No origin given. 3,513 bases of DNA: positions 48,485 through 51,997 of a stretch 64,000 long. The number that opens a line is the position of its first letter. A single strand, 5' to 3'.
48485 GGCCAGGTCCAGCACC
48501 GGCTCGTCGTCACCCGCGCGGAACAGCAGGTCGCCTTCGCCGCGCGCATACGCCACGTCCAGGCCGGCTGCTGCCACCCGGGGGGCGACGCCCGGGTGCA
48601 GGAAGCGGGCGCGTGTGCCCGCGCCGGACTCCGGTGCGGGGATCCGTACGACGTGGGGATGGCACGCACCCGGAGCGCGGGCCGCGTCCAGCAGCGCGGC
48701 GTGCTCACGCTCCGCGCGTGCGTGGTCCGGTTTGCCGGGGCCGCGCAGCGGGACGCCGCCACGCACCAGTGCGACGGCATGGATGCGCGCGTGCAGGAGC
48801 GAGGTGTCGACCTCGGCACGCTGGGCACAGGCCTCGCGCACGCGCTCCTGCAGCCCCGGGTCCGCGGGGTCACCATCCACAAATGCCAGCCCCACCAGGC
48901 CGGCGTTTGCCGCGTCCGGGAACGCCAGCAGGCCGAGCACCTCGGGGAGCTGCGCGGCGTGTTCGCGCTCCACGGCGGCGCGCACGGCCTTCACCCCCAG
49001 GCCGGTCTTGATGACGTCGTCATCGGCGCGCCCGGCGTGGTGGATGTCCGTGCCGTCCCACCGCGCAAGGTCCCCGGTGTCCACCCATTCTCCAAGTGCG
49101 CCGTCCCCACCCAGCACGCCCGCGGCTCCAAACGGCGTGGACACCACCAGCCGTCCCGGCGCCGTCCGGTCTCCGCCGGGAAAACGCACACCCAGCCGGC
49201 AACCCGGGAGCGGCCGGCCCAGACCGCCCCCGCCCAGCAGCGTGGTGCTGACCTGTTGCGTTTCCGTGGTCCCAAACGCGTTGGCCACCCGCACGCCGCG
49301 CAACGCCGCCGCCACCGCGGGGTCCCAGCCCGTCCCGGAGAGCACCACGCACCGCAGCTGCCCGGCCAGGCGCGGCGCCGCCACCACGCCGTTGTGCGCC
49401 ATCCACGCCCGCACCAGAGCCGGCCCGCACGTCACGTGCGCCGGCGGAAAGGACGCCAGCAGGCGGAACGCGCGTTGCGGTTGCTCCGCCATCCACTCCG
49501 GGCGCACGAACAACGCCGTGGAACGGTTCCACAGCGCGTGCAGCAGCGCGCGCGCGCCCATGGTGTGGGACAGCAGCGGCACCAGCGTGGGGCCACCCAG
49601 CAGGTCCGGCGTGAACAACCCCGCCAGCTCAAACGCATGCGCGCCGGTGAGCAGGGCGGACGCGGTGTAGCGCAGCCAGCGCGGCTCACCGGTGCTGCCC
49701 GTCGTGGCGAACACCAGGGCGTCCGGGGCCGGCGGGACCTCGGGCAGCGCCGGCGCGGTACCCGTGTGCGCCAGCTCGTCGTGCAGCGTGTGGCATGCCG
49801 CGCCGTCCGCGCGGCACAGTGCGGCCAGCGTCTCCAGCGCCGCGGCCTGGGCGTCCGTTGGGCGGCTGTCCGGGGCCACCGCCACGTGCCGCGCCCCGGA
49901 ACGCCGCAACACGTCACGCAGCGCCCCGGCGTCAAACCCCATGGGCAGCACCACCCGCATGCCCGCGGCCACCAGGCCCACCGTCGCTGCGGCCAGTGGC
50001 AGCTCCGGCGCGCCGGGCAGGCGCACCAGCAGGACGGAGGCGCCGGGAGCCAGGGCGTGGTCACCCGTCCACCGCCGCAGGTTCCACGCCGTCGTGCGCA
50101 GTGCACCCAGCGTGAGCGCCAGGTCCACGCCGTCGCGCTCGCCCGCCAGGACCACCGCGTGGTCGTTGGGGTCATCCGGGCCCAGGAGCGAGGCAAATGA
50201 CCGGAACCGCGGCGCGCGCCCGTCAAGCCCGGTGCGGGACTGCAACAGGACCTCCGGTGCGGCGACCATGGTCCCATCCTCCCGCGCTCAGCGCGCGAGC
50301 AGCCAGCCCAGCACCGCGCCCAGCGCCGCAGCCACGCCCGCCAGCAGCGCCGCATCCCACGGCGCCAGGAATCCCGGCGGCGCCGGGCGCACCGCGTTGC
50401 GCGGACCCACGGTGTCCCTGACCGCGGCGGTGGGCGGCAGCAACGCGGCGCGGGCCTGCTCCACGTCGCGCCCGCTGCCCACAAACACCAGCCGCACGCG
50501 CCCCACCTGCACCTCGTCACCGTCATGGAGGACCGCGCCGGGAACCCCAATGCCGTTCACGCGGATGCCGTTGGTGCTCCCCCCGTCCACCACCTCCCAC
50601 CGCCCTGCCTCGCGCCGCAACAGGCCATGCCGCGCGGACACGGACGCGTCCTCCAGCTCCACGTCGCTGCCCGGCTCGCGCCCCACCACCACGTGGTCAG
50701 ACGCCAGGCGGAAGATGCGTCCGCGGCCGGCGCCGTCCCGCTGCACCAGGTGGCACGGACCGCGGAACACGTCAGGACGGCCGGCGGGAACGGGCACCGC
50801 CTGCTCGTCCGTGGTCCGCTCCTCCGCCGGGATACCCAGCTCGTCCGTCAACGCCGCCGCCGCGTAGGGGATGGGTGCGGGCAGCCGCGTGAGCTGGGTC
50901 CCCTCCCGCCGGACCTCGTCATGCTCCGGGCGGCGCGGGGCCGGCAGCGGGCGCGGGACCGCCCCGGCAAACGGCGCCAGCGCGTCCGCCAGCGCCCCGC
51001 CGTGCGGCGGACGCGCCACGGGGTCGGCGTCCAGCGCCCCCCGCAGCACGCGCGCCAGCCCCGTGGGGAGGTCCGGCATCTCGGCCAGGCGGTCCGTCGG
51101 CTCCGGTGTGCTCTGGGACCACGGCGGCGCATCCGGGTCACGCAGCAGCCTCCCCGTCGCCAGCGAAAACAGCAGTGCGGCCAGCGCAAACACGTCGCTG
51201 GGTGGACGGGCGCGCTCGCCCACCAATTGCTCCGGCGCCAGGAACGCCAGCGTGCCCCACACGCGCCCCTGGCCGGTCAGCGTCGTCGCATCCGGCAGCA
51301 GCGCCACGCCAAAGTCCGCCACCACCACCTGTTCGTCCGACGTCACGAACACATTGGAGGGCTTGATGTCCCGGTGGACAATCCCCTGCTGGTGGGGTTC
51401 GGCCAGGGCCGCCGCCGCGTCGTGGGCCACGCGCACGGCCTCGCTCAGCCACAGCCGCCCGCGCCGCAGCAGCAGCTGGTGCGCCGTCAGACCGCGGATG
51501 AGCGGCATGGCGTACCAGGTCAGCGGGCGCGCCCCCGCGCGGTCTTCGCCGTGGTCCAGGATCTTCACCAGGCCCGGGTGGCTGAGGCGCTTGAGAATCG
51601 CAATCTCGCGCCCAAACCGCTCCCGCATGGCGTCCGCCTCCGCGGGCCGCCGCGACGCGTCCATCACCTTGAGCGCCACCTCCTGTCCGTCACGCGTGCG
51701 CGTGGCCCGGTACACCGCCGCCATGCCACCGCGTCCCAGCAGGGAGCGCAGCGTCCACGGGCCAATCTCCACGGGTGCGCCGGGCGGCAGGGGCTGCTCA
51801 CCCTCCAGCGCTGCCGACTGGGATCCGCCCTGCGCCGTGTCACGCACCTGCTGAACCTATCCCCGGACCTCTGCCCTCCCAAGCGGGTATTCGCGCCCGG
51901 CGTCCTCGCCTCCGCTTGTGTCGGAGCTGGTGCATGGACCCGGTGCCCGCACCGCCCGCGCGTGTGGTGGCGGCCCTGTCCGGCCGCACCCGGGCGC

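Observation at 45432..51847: Kinase / tri-domain (adenylation, aminotransferase, AAR-like reductase) enzyme / PEMT-ICMT methyltransferase operon: candidate pathway to N-methylated long-chain amines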

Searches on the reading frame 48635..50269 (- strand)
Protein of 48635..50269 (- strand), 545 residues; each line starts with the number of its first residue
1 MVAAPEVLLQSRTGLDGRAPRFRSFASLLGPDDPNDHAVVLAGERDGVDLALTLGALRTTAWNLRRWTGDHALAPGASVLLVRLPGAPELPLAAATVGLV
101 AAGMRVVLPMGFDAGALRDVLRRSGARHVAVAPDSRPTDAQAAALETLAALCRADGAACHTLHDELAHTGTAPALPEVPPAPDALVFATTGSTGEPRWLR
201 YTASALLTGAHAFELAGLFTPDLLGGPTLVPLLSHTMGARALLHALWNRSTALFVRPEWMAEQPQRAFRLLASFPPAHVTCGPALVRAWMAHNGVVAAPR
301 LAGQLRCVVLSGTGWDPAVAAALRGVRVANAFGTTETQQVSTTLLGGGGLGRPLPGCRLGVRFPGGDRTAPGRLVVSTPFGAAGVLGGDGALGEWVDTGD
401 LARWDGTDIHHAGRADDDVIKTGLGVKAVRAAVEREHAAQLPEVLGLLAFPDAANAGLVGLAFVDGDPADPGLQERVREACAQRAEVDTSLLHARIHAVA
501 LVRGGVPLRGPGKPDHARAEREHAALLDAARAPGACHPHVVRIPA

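Call 11: search_protein_families(library=ncbifam, proteins=[window:48710-50269:-], max_evalue=1)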
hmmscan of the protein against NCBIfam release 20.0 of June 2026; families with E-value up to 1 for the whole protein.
window:48710-50269:- (520 aa): 11 families
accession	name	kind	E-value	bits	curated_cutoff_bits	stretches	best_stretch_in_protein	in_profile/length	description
TIGR01733.1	AA-adenyl-dom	subfamily_domain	1.2e-10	40.8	317.4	1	92-420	38-383/409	amino acid adenylation domain-containing protein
NF004510.0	PRK05851.1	equivalog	0.00065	18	621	1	68-249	35-219/525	long-chain-fatty acid--ACP ligase MbtM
NF006754.0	PRK09274.1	equivalog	0.00072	17.8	478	1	52-341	42-332/555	fatty acid CoA ligase family protein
NF005877.1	PRK07824.1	equivalog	0.0015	17.7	345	1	184-516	45-355/362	o-succinylbenzoate--CoA ligase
TIGR01923.1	menE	equivalog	0.0016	17.3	330.15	1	185-423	117-356/442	o-succinylbenzoate--CoA ligase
TIGR03208.1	cyc_hxne_CoA_lg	equivalog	0.0017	17.2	792.3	1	179-429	191-453/538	cyclohexanecarboxylate-CoA ligase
NF006624.1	PRK09192.1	subfamily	0.029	12.8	600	0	394-426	435-467/567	fatty acyl-AMP ligase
TIGR02265.1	Mxa_TIGR02265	subfamily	0.071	12.9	25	1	105-136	141-172/184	TIGR02265 family protein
NF011054.0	PRK14486.1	equivalog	0.2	11.1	447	0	123-192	193-261/294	putative bifunctional cbb3-type cytochrome c oxidase subunit II/cytochrome c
NF005857.1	PRK07786.1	exception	0.23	9.9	733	1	143-212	128-197/513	fatty-acid--CoA ligase FadD5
NF005714.0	PRK07529.1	subfamily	0.54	8.5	632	0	390-465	449-523/640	acyl-CoA synthetase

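Call 40: search_solved_structures(query=window:48635-50269:-, max_evalue=1, show_alignments=1)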
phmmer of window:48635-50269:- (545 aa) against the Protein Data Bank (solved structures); distinct sequences matched with E-value up to 1: 5.
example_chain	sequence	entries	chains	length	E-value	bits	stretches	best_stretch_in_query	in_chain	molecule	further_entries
1yvo_A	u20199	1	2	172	0.38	12.7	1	380-458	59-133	conserved hypothetical protein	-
2bl1_A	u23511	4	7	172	0.4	12.6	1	380-458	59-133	PUTATIVE PHOSPHINOTHRICIN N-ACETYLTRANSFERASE PA4866 | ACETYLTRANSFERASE PA4866 FROM P. AERUGINOSA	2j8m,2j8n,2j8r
7ly5_A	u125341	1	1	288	0.5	12.3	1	122-204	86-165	BmdB, Bacillamide NRPS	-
7a9i_A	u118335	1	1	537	0.75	11.7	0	349-426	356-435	Cfl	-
7a9j_A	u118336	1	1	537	0.76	11.7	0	349-426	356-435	Cfl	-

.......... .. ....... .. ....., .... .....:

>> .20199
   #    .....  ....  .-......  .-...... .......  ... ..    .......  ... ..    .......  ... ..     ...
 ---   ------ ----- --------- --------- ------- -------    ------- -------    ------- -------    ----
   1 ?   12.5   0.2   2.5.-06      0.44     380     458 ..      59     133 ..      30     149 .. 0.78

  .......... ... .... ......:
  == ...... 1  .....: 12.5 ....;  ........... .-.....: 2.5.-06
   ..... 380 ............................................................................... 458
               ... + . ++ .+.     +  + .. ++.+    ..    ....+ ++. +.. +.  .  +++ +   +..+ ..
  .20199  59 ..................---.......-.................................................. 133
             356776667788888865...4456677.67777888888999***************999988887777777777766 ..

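Call 58: predict_structure(alignment_id=A2)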
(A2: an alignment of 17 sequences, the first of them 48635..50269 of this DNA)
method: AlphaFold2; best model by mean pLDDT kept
length: 545 residues; sequences in the alignment: 17
mean_pLDDT: 87.2   pTM: 0.88
mean pLDDT of the five models: 87.2, 83.7, 83.1, 82.9, 82.6
residues with pLDDT >= 90: 307; 70-90: 197; 50-70: 35; < 50: 6
segments of 3 or more residues with pLDDT < 50: 295-298
pLDDT, mean of each block of 10 residues (from residue 1): 84 87 91 82 92 94 95 94 91 96 93 84 94 92 94 95 86 83 84 77 94 96 93 86 94 86 83 90 75 55 84 75 87 79 90 95 92 94 86 88 93 85 75 84 91 80 95 93 66 78 93 90 94 83 84
secondary structure, 60 per line:
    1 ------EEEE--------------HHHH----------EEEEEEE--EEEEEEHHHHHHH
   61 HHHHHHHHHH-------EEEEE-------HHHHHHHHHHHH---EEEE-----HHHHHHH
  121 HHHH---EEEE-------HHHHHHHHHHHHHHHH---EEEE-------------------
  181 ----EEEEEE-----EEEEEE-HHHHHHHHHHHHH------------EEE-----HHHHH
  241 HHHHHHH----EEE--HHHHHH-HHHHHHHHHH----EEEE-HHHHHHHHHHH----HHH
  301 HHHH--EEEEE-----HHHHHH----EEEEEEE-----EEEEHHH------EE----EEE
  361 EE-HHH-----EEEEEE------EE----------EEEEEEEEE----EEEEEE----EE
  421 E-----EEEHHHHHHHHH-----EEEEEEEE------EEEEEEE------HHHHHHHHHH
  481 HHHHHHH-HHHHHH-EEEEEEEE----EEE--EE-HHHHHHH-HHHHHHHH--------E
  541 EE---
elements in order: E7-10 H25-28 E39-45 E48-53 H54-70 E78-82 H90-101 E105-108 H114-124 E128-131 H139-154 E158-161 E185-190 E196-201 H203-215 E228-230 H236-247 E252-254 H257-262 H264-273 E278-281 H283-293 H298-304 E307-311 H317-322 E327-333 E339-342 E358-362 E372-377 E396-404 E409-414 E419-421 E427-429 H430-438 E444-451 E458-464 H471-487 H489-494 E496-503 E508-510 H516-522 H524-531 E540-542

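Call 60: fold_search(model_id=the predicted structure, library=pdb)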
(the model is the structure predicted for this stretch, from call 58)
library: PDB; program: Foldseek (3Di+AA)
matches with E <= 10: 1721; with E <= 0.001: 640
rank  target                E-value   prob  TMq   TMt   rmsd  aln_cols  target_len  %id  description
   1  7r7e_A                6.6e-26  1.00  0.57  0.55  10.7       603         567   17  Synechococcus Olefin Synthase FAAL domain in complex with AMP and pyrophosphate (released 2022-07-06)
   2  7r7f_A                2.9e-25  1.00  0.59  0.57  10.4       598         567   17  Synechococcus Olefin Synthase FAAL domain R336A in complex with stearoyl adenylate and pyrophosphate (released 2022-07-06)
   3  6sq8_E                2.9e-24  1.00  0.68  0.74   4.7       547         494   20  Structure of amide bond synthetase McbA from Marinactinospora thermotolerans (released 2020-04-22)
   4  7r7g_A                4.3e-24  1.00  0.58  0.56  10.6       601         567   16  Synechococcus Olefin Synthase FAAL domain A229I/R336A in complex with palmitoyl adenylate and pyrophosphate (released 2022-07-06)
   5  5ja2_A                4.6e-24  1.00  0.65  0.31   6.8       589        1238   21  EntF, a Terminal Nonribosomal Peptide Synthetase Module Bound to the non-Native MbtH-Like Protein PA2412 (released 2016-09-14)
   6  5u89_A                9.6e-24  1.00  0.57  0.32   7.4       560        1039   19  Crystal structure of a cross-module fragment from the dimodular NRPS DhbF (released 2017-05-10)
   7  4r0m_A                1.1e-23  1.00  0.63  0.55  10.5       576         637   14  Structure of McyG A-PCP complexed with phenylalanyl-adenylate (released 2015-04-15)
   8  4gxr                  1.7e-23  1.00  0.59  0.63  11.0       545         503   18  Structure of ATP bound RpMatB-BxBclM chimera B3 (released 2012-10-24)
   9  9meh                  1.8e-23  1.00  0.58  0.19  11.6       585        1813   19  Crystal structure of the dimodular LgrA after protein ligation (released 2025-03-05)
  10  6p1j_B                1.9e-23  1.00  0.58  0.34  11.6       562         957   20  The structure of condensation and adenylation domains of teixobactin-producing nonribosomal peptide synthetase Txo2 se (released 2019-05-29)
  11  5t3d                  2.0e-23  1.00  0.66  0.37   5.5       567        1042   20  Crystal structure of holo-EntF a nonribosomal peptide synthetase in the thioester-forming conformation (released 2016-09-21)
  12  4fut                  3.0e-23  1.00  0.58  0.62  11.0       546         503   18  Crystal structure of ATP bound MatB from Rhodopseudomonas palustris (released 2012-07-25)
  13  7thq_B                3.8e-23  1.00  0.68  0.73   5.7       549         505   21  Crystal structure of PltF trapped with PigG using a proline adenosine vinylsulfonamide inhibitor (released 2022-11-30)
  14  5x8f_A                4.0e-23  1.00  0.67  0.74   5.0       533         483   15  Ternary complex structure of a double mutant I454RA456K of o-Succinylbenzoate CoA Synthetase (MenE) from Bacillus Subt (released 2017-06-07)
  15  3a9v                  4.2e-23  1.00  0.70  0.72   5.1       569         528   16  Crystal structures and enzymatic mechanisms of a Populus tomentosa 4-coumarate--CoA ligase (released 2010-09-08)
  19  3cw9_A                6.7e-23  1.00  0.70  0.75   5.1       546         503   18  4-Chlorobenzoyl-CoA Ligase/Synthetase in the Thioester-forming Conformation, bound to 4-chlorophenacyl-CoA (released 2008-09-02)
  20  6sq8_A                7.1e-23  1.00  0.55  0.61  11.2       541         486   20  Structure of amide bond synthetase McbA from Marinactinospora thermotolerans (released 2020-04-22)
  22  6sq8_B                8.4e-23  1.00  0.54  0.59  11.4       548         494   20  Structure of amide bond synthetase McbA from Marinactinospora thermotolerans (released 2020-04-22)
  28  6sq8_C                1.3e-22  1.00  0.55  0.61  11.1       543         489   20  Structure of amide bond synthetase McbA from Marinactinospora thermotolerans (released 2020-04-22)
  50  3rg2_B                5.2e-22  1.00  0.70  0.63   4.8       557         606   16  Structure of a two-domain NRPS fusion protein containing the EntE adenylation domain and EntB aryl-carrier protein fro (released 2012-03-07)
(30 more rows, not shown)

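Call 76: search_protein_representatives(protein=window:48635-50269:-)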
Query: 545 residues. Proteins with E-value up to 0.001 (for the whole library): 148; up to 1e-10: 81; up to 1e-30: 52. The best 148 are listed.
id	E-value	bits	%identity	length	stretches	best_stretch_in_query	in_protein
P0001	0.0e+00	1193.0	100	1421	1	1-545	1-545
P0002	1.2e-113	397.3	44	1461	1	20-545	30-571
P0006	2.6e-103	363.2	49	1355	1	14-530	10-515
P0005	2.6e-99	350.0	45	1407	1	19-544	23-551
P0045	6.5e-84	299.1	39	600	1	6-544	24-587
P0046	2.5e-82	293.9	37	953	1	16-543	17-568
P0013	1.2e-79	285.0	45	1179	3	164-537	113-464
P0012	1.3e-78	281.6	41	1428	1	11-543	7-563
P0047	3.5e-67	243.9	39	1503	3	182-349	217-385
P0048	2.2e-64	234.7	40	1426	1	21-539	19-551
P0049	3.5e-64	234.0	40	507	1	16-442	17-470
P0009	5.1e-62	226.9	40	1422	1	72-545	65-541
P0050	5.9e-54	200.3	30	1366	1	22-523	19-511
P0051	7.3e-54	200.0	39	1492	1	50-474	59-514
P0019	1.0e-53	199.5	46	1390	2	172-522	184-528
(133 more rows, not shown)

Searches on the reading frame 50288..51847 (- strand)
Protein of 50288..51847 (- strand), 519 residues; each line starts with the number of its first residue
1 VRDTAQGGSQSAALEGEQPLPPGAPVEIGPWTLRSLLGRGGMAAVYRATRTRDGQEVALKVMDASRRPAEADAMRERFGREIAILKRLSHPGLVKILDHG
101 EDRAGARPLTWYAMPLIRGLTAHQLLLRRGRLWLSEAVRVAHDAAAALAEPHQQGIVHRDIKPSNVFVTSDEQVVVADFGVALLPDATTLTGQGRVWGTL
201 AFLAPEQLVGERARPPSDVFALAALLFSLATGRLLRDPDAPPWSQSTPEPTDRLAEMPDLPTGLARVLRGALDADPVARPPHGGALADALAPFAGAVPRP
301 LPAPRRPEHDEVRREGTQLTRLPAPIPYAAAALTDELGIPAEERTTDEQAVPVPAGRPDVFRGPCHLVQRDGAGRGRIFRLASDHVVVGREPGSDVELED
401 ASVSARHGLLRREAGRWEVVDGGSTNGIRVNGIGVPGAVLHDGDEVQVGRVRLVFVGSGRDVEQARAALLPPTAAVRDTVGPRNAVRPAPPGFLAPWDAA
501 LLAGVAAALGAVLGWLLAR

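Call 6: search_protein_families(library=pfam, proteins=[window:50288-51847:-], max_evalue=0.1)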
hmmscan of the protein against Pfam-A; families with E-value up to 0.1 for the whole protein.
window:50288-51847:- (519 aa): 7 families
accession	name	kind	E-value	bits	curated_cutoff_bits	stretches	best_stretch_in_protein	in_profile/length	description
PF00069.31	Pkinase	-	1.9e-33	116.4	31.7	1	33-235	3-196/263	Protein kinase domain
PF07714.23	PK_Tyr_Ser-Thr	-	1.1e-20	74.5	23.1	1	33-280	3-249/258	Protein tyrosine and serine/threonine kinase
PF16697.10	Yop-YscD_cpl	-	1.3e-15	57.9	33.2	1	372-456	5-91/94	Inner membrane component of T3SS, cytoplasmic domain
PF00498.31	FHA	-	8.8e-14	52.1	20.7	1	386-449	1-67/67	FHA domain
PF03109.22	ABC1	-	3.8e-06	26.6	22.9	1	148-182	180-214/244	ABC1 atypical kinase-like domain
PF01636.29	APH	-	4.2e-06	27.1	23.2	1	52-183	78-198/239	Phosphotransferase enzyme family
PF17667.7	Pkinase_fungal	-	0.00017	20.9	24.1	1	138-211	289-368/387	Fungal protein kinase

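Call 7: search_protein_families(library=ncbifam, proteins=[window:50288-51847:-], max_evalue=0.1)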
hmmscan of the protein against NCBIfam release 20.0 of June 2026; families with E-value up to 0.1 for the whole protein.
window:50288-51847:- (519 aa): 29 families (the best 25 are shown)
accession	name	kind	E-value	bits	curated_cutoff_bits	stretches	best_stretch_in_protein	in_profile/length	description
NF033483.0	PknB_PASTA_kin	equivalog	9.2e-54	183.4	450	1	32-234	10-206/563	Stk1 family PASTA domain-containing Ser/Thr kinase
NF052427.1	StpK7MSMEG_1200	equivalog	4.7e-38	131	900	1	27-233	5-206/601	serine/threonine protein kinase StpK7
NF047741.1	antiphage_MADS6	equivalog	2.2e-36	125.6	460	2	132-307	296-473/612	methylation-associated defense system protein kinase MAD6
TIGR03903.1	TOMM_kin_cyc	equivalog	8.7e-30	103.3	705.75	1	54-233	3-186/1267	TOMM system kinase/cyclase fusion protein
NF038150.1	lanthi_synth_IV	equivalog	1.4e-24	86.5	650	1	31-304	191-460/851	class IV lanthionine synthetase LanL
NF009651.0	PRK13184.1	equivalog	9.1e-23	80.2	839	1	31-279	4-276/932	serine/threonine-protein kinase PknD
NF041660.2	oxygluDhInhib_OdhI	equivalog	1.6e-21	76.5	200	1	354-456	26-128/130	oxoglutarate dehydrogenase inhibitor Odhl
NF053615.1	SerThrKinAfsKStmc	equivalog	9.9e-21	74.1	1300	1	25-260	9-232/809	protein serine/threonine kinase AfsK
NF038151.1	lanthi_synth_III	equivalog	7.9e-14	51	575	1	45-229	236-422/833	class III lanthionine synthetase LanKC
NF033442.0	BREX_PglW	equivalog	1.1e-13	49.9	990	1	26-233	201-425/1391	BREX system serine/threonine kinase PglW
NF052573.1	HisKinEspAMyxo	equivalog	1.7e-12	46.2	1400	1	374-469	36-132/755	serine histidine kinase EspA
NF049868.1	FhaB_Rv0019c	equivalog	1.8e-12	47.6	125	1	360-451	65-154/158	FHA domain-containing protein FhaB/FipA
NF043056.1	T4SS_LegK1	equivalog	1.4e-07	30.5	550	1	153-226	207-280/516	Dot/Icm T4SS effector kinase LegK1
TIGR03354.1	VI_FHA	hypoth_equivalog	5.5e-07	29.7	120.25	1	380-468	20-115/420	type VI secretion system-associated FHA domain protein TagH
NF058632.1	SerThrKinPrkT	equivalog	1.2e-06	27.7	280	1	32-173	24-155/322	serine/threonine protein kinase PrkT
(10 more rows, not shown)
